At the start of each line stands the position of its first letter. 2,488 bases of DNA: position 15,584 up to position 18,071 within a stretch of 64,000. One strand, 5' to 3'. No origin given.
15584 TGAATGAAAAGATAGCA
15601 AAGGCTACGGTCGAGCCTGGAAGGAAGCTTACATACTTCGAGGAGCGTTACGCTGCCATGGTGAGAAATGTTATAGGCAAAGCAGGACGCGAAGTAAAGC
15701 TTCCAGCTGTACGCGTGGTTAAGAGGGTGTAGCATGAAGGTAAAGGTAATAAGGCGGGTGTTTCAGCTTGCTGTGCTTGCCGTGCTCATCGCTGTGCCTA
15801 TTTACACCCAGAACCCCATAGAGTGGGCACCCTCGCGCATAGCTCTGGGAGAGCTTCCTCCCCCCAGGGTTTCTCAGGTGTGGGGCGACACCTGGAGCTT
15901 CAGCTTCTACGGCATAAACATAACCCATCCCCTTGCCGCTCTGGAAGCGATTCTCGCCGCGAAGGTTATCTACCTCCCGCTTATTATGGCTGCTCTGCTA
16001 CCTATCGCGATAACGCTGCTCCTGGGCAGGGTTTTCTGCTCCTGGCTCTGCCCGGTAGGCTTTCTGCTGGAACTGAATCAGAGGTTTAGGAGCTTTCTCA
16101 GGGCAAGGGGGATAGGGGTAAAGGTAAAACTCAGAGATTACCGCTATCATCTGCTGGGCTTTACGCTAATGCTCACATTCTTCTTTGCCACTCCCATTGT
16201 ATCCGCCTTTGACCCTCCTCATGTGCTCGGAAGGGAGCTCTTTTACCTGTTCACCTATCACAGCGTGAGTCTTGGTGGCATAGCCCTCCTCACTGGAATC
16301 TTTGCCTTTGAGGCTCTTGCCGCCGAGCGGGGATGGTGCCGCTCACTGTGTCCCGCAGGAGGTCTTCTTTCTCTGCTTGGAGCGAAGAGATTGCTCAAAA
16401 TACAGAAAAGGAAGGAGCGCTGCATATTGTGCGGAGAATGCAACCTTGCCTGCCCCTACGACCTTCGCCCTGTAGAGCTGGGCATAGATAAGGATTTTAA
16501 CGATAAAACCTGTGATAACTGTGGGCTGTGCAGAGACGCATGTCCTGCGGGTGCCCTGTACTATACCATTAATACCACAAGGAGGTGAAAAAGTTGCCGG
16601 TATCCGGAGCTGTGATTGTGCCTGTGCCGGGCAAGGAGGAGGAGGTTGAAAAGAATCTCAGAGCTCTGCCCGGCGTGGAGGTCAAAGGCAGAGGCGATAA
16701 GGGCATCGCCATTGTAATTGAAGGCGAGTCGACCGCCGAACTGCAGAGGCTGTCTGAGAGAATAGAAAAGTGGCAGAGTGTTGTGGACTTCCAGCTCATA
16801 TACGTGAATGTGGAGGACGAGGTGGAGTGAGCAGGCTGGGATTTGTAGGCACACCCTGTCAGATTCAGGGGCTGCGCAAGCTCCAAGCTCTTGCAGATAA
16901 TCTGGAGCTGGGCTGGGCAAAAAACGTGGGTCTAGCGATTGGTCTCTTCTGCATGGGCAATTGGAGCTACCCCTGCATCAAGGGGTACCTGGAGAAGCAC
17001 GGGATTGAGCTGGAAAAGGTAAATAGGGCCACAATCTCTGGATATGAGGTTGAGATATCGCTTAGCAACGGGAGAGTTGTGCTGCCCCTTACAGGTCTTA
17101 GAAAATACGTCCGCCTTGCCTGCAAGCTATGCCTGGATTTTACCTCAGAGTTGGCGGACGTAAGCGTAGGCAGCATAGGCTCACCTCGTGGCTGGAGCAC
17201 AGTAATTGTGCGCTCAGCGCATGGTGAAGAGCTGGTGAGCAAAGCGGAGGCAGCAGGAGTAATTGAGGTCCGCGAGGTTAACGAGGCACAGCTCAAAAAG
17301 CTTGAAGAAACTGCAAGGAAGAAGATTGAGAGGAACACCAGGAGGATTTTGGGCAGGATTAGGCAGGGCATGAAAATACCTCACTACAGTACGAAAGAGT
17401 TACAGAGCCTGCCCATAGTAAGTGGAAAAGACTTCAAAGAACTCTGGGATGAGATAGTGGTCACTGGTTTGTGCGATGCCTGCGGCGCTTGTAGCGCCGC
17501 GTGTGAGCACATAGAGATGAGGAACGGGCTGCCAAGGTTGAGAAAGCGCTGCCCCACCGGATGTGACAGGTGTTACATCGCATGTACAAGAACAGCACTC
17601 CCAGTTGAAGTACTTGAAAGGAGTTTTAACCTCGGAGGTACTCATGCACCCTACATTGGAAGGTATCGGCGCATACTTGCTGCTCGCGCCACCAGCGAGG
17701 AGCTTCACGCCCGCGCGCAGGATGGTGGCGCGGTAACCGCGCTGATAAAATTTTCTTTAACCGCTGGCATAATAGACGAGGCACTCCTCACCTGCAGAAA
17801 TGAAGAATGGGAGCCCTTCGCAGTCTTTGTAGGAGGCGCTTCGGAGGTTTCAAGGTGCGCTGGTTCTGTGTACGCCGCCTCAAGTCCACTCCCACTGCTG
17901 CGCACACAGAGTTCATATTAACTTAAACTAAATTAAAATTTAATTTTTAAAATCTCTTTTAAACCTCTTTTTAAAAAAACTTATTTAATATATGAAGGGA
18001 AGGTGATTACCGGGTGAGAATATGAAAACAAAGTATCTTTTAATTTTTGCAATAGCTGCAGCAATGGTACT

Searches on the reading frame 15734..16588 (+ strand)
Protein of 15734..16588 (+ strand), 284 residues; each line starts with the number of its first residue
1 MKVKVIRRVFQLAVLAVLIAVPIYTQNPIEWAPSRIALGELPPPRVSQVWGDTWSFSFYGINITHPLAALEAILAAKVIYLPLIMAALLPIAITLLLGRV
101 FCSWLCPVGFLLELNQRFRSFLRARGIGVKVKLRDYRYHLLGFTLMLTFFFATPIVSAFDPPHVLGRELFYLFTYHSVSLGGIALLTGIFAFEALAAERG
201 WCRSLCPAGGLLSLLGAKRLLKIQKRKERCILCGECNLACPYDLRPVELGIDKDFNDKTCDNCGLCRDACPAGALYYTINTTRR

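Call 4: search_protein_families(library=ncbifam, proteins=[window:15734-16588:+], max_evalue=0.1)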
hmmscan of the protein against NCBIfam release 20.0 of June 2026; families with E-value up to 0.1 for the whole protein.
window:15734-16588:+ (284 aa): 71 families (the best 25 are shown)
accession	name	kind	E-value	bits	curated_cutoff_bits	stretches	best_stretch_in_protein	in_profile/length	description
NF007013.0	PRK09477.1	equivalog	2.4e-39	135.1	234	1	3-281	24-280/286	quinol dehydrogenase ferredoxin subunit NapH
TIGR02163.1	napH_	subfamily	6.5e-38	130.7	213.05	1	58-278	36-254/255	NapH/MauN family ferredoxin-type protein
NF040684.1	PorD_Arch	equivalog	7.8e-08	32.3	120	1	215-275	19-79/85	pyruvate synthase subunit PorD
NF007382.0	PRK09898.1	equivalog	2.4e-07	30.5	213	1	202-275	131-198/208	ferredoxin-like protein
NF007205.0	PRK09626.1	equivalog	1.8e-06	27.9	93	2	202-241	25-67/105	2-oxoglutarate-acceptor oxidoreductase subunit OorD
NF042909.1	FMH_DH_FwdF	exception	1.9e-06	27.2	375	2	200-244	21-71/336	tungsten-dependent formylmethanofuran dehydrogenase subunit FwdF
TIGR02179.1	PorD_KorD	subfamily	3.1e-06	27.2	60.05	1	216-276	13-73/78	2-oxoacid:acceptor oxidoreductase, delta subunit, pyruvate/2-ketoisovalerate family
NF040864.1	HgcB_ferredoxin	equivalog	3.2e-06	26.9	99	2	223-276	9-62/93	mercury methylation ferredoxin HgcB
NF043039.1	HgcAB_like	equivalog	3.6e-06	26.8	285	1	91-276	179-350/350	HgcAB-like fusion protein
TIGR04105.1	FeFe_hydrog_B1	subfamily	4.9e-06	25.5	450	2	200-242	164-202/462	monomeric [FeFe] hydrogenase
NF006221.0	PRK08348.1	subfamily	1.1e-05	25.1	124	1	201-243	51-90/136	NADH-plastoquinone oxidoreductase subunit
NF058577.1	FdxA_fam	equivalog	1.7e-05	24.9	65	1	227-274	6-52/52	4Fe-4S ferredoxin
TIGR02745.1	ccoG_rdxA_fixG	equivalog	2.2e-05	23.6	316.7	1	80-215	53-197/435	cytochrome c oxidase accessory protein CcoG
NF038196.1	ferrodoxin_EFR1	subfamily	2.8e-05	24.3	75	1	226-281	182-235/242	EFR1 family ferrodoxin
TIGR04395.1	cutC_activ_rSAM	equivalog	3.2e-05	23.3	360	1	218-276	44-104/309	choline TMA-lyase-activating enzyme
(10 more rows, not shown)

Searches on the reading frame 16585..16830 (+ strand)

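Call 4: search_protein_families(library=ncbifam, proteins=[window:16585-16830:+], max_evalue=0.1)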
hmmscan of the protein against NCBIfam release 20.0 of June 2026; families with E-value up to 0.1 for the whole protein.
window:16585-16830:+ (81 aa): 1 family
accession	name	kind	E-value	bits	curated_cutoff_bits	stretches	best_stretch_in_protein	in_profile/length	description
NF007840.0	PRK10553.1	equivalog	0.012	15.9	113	1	6-78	7-81/87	chaperone NapD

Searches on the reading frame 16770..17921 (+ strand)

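Call 3: search_protein_families(library=pfam, proteins=[window:16770-17921:+], max_evalue=1)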
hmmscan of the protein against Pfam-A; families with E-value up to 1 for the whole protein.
window:16770-17921:+ (383 aa): 4 families
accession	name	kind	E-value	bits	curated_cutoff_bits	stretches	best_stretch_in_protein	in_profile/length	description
PF04432.18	FrhB_FdhB_C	-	1.5e-41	142.2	23.3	1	22-172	3-149/150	Coenzyme F420 hydrogenase/dehydrogenase, beta subunit C terminus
PF04422.18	FrhB_FdhB_N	-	9.5e-16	58.1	22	1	303-374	2-73/78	Coenzyme F420 hydrogenase/dehydrogenase, beta subunit N-term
PF13187.11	Fer4_9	-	0.028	14.9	27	1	225-247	34-49/52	4Fe-4S dicluster domain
PF08032.17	SpoU_sub_bind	-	0.2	12.5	22.8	0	151-183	29-62/76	RNA 2'-O ribose methyltransferase substrate binding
